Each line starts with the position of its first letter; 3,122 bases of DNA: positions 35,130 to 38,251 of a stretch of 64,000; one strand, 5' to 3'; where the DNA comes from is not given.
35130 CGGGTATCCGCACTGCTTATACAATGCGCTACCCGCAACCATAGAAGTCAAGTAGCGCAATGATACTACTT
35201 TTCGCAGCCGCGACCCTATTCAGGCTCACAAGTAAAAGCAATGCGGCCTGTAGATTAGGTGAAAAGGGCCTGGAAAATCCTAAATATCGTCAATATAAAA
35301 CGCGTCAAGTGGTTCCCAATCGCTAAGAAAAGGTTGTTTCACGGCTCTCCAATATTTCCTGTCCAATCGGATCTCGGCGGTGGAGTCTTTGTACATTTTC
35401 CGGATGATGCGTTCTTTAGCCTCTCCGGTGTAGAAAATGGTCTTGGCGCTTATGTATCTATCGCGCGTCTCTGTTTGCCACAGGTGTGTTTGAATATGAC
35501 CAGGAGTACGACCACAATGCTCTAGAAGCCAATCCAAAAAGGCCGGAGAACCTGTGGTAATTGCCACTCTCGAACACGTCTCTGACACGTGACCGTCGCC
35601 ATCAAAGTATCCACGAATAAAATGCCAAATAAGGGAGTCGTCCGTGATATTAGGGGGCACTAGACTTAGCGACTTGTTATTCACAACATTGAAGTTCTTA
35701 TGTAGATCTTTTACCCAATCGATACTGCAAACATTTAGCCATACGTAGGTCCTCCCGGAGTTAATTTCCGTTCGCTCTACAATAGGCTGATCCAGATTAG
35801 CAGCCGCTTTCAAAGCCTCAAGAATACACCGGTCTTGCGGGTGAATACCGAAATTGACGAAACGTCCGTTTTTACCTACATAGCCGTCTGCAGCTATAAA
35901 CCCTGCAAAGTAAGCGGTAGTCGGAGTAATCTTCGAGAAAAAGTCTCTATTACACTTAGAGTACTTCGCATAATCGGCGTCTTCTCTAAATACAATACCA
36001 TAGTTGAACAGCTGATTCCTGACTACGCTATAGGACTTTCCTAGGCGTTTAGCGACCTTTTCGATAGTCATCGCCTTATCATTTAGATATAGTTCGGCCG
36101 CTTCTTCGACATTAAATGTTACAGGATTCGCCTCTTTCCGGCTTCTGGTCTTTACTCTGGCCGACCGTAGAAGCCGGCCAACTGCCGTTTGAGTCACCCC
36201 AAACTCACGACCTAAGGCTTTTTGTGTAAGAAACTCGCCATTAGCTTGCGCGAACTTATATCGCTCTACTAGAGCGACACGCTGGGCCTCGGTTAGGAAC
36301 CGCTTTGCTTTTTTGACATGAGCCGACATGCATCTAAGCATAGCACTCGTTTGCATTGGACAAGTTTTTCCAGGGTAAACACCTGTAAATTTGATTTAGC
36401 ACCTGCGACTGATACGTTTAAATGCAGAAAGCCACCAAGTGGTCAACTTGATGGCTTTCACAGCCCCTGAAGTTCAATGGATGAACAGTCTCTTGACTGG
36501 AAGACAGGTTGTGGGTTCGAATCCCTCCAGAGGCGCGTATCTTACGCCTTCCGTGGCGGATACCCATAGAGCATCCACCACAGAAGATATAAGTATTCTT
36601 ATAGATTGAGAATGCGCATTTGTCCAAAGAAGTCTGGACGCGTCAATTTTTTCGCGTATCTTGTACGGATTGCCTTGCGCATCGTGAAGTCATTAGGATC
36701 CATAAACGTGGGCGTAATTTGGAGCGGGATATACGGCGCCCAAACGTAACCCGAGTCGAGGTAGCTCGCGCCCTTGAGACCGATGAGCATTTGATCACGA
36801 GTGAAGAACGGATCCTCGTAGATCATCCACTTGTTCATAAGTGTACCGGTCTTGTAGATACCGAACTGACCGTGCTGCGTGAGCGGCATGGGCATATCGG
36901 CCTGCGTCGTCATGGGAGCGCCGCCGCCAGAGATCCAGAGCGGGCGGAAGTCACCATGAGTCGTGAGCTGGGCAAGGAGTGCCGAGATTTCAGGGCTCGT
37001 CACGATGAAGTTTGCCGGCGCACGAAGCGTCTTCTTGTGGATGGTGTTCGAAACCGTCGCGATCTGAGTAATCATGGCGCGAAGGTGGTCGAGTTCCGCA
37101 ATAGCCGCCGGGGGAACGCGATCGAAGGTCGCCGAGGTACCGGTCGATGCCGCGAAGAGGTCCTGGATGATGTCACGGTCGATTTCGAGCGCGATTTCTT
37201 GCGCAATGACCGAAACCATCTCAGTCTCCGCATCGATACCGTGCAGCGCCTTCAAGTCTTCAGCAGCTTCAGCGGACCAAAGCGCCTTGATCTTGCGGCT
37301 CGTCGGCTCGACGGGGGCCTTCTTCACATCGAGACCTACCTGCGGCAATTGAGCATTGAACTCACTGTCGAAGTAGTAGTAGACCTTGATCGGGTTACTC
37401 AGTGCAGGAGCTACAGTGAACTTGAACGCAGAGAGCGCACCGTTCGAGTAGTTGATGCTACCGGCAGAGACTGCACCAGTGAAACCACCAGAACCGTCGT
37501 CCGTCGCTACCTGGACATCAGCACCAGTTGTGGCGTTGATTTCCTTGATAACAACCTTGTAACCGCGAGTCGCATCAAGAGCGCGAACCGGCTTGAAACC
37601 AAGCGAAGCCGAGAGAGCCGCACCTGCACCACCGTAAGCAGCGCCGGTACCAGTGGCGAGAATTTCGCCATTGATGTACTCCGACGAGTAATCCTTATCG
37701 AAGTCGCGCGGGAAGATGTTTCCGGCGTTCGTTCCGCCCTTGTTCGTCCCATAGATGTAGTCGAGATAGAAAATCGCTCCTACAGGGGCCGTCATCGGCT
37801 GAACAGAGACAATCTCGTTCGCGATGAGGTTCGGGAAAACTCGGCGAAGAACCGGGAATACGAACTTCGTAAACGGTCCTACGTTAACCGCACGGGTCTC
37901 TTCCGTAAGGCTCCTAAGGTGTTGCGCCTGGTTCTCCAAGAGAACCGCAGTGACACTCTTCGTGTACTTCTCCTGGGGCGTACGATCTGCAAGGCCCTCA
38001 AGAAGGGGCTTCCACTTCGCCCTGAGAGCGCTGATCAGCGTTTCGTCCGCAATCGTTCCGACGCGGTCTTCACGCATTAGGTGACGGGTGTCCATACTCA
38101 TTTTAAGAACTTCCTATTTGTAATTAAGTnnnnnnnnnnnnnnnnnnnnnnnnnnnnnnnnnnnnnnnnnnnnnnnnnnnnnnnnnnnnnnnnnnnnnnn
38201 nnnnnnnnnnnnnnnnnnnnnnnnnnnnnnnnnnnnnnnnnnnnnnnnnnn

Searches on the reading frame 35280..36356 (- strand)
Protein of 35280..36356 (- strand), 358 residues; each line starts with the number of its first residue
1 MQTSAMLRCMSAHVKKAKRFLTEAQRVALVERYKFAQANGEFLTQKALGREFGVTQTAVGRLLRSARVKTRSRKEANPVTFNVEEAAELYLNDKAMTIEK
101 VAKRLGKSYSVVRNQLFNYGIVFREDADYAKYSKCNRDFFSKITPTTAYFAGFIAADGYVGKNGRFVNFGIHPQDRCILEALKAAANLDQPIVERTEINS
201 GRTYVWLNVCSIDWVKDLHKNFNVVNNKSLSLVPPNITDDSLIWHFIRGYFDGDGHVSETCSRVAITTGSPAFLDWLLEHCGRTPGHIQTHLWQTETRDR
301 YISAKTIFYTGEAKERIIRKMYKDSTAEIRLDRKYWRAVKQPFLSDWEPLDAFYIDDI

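Call 6: search_protein_families(library=phrogs, proteins=[window:35280-36356:-], max_evalue=0.001)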
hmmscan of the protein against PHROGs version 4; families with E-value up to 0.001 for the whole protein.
window:35280-36356:- (358 aa): 4 families
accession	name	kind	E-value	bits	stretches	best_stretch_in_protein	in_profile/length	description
phrog_4645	-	DNA, RNA and nucleotide metabolism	2.1e-41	143.1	1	46-339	9-301/308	endonuclease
phrog_323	-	transcription regulation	2.5e-07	31.5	1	13-134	89-202/319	transcriptional regulator, D5-like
phrog_8446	-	DNA, RNA and nucleotide metabolism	0.00018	22.2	1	41-128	27-105/211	HNH endonuclease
phrog_7545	-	DNA, RNA and nucleotide metabolism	0.00098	20.3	0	87-133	11-56/160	HNH endonuclease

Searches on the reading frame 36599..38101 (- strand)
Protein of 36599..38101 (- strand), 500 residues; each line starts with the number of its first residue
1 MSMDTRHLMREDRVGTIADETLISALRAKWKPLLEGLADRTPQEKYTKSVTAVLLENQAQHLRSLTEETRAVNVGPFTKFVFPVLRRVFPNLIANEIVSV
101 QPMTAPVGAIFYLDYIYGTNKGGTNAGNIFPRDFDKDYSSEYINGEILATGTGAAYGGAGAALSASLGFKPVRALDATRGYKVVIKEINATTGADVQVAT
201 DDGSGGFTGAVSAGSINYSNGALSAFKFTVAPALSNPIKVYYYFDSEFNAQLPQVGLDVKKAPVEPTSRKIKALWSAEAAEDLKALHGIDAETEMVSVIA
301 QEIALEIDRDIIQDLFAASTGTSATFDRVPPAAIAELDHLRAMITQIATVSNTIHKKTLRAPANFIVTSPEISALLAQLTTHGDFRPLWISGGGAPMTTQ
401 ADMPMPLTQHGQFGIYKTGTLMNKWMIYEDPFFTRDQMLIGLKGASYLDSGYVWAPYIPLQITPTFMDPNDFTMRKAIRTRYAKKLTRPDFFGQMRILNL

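Call 5: search_protein_families(library=pfam, proteins=[window:36599-38101:-], max_evalue=0.01)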
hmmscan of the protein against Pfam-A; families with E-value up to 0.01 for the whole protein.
window:36599-38101:- (500 aa): 1 family
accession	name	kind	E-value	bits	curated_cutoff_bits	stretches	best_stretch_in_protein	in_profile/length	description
PF07068.17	Gp23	-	1.3e-70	239.2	24.4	1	77-487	4-349/376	Major capsid protein Gp23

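Call 6: search_protein_families(library=phrogs, proteins=[window:36599-38101:-], max_evalue=0.001)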
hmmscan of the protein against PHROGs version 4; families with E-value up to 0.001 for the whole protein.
window:36599-38101:- (500 aa): 4 families
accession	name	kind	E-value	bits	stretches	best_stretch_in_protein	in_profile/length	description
phrog_138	-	head and packaging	9.1e-74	250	1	25-484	5-405/444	major head protein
phrog_1014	-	unknown function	3.8e-10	40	1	206-380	273-450/567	-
phrog_20655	-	head and packaging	4.5e-09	36.4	1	187-335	224-371/534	major head protein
phrog_12830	-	head and packaging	7.3e-05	24.1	1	55-111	71-126/128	major head protein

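Call 19: search_dna_similar(query=window:36599-38101:-, collection=phages, mode=protein, max_rows=25)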
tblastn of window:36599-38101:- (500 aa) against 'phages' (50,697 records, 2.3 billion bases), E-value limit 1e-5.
Records with a match: 2603; places in all: 2606; records where one place covers at least 80% of the query: 623.
Best place of each record, by identity: <60% 2603.
By first word of the organism name: Escherichia 673; Synechococcus 388; Klebsiella 331; Salmonella 203; Vibrio 138; Shigella 89; Aeromonas 86; Acinetobacter 72; Cyanophage 61; Enterobacter 58; and 63 more.
By host as written in the record: - 462; Escherichia coli 283; Klebsiella pneumoniae 115; Synechococcus 107; Escherichia coli O157:H7 39; Synechococcus sp. 38; Salmonella enterica 29; Aeromonas salmonicida 28; and 583 more.
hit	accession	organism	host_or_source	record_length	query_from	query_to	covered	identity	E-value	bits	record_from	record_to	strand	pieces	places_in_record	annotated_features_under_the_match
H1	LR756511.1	uncultured phage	metagenomic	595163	43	500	92%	34.9%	8e-73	256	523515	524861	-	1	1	record has no annotation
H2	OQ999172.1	Listeria phage LIS04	Listeria innocua ATCC 51742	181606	26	499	95%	32.0%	9e-58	213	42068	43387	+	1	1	major capsid protein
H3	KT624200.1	Bacillus phage SP-15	Bacillus subtilis W-23-S(r); Bacillus ...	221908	24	498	95%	31.7%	1e-22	211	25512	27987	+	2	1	major capsid protein (x2) | putative endonuclease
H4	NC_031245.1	Bacillus phage SP-15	Bacillus subtilis W-23-S(r); Bacillus ...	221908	24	498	95%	31.7%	1e-22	211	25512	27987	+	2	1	major capsid protein (x2) | putative endonuclease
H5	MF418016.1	Bacillus phage vB_BceM-HSE3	Bacillus cereus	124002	48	494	89%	33.0%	1e-50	191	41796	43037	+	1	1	major capsid protein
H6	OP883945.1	Stenotrophomonas phage CM1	Stenotrophomonas maltophilia SRM01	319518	33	500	94%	30.6%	1e-37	153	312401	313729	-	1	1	record has no annotation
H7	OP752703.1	Stenotrophomonas phage RAS14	Stenotrophomonas maltophilia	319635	33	500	94%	30.6%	1e-37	153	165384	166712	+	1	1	hypothetical protein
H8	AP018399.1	Xanthomonas phage XacN1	Xanthomonas citri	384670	20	500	96%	27.9%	9e-35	145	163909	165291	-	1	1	major capsid protein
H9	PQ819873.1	Streptococcus phage vB_SagM-GXN1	Streptococcus agalactiae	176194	26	497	94%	28.4%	5e-41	163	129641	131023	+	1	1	major capsid protein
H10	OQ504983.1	Synechococcus phage S-8S55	Parasynechococcus marenigrum WH 8102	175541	26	483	92%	28.0%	3e-31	134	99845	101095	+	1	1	major capsid protein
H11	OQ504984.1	Synechococcus phage S-8S56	Parasynechococcus marenigrum WH 8102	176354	26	483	92%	28.0%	4e-31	134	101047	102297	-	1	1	major capsid protein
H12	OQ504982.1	Synechococcus phage S-8S53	Parasynechococcus marenigrum WH 8102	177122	26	483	92%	28.0%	5e-31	133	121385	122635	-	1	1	major capsid protein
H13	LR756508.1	uncultured phage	metagenomic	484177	13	493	71%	35.8%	2e-44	247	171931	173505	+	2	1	record has no annotation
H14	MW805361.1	Paraglaciecola Antarctic GD virus 1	Paraglaciecola sp. strain IceBac 372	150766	26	486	92%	27.3%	8e-36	148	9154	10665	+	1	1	major capsid protein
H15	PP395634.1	Microcystis phage Mel-JY01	Microcystis elabens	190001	29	497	69%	36.1%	2e-46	246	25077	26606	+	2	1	capsid protein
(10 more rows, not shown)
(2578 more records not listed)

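Call 20: find_related_loci(query=window:36599-38101:-, collection=viral_contigs, flank=10000)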
Query window:36599-38101:- (500 aa) in viral_contigs; peptide patterns used: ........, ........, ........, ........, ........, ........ (x = any residue, [..] = any of these).
14 stretches matched a pattern; 5 encode a relative of the query (tblastn E <= 1e-3); 5 distinct loci.
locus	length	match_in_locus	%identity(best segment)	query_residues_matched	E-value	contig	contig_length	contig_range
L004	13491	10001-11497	72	1-500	0e+0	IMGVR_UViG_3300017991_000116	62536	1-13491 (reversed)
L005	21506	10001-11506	70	1-500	0e+0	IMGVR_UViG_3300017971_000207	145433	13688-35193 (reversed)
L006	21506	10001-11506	70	1-500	0e+0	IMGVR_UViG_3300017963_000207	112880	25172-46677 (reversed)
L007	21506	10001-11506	69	1-500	0e+0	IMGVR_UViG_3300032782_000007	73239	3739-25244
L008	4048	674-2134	47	3-500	2e-147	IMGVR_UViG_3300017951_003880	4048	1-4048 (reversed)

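Call 62: find_related_loci(query=A1, collection=viral_contigs, flank=10000)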
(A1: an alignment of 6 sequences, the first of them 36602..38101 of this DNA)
Query A1 (500 aa) in viral_contigs; peptide patterns used: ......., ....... (x = any residue, [..] = any of these).
597 stretches matched a pattern (row limit reached: there are more); 461 encode a relative of the query (tblastn E <= 1e-3); the best 80 are kept; 80 distinct loci.
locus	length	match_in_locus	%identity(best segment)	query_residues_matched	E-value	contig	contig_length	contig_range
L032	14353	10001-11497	72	1-500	0e+0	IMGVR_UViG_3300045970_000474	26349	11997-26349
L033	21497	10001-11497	72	1-500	0e+0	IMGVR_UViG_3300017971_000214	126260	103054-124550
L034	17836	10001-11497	72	1-500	0e+0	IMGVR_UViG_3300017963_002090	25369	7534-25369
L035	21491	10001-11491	71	3-500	0e+0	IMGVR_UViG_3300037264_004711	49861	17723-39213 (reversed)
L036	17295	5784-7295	69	1-500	0e+0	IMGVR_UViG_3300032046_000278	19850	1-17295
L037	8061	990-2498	71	1-500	0e+0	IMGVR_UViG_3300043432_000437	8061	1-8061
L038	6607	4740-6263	66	1-500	0e+0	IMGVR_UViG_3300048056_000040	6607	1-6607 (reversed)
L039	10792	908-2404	67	1-500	0e+0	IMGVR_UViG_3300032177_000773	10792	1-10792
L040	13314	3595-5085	67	3-500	0e+0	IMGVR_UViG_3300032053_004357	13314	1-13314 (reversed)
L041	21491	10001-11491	67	2-500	0e+0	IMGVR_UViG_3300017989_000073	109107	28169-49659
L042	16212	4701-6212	68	1-500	0e+0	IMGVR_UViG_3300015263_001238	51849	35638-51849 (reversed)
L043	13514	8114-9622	68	1-500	0e+0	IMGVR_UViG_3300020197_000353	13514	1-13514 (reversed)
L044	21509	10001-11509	68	6-500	0e+0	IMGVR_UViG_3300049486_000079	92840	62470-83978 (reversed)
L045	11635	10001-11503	66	1-500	0e+0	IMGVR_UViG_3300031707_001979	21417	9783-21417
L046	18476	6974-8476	66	1-500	0e+0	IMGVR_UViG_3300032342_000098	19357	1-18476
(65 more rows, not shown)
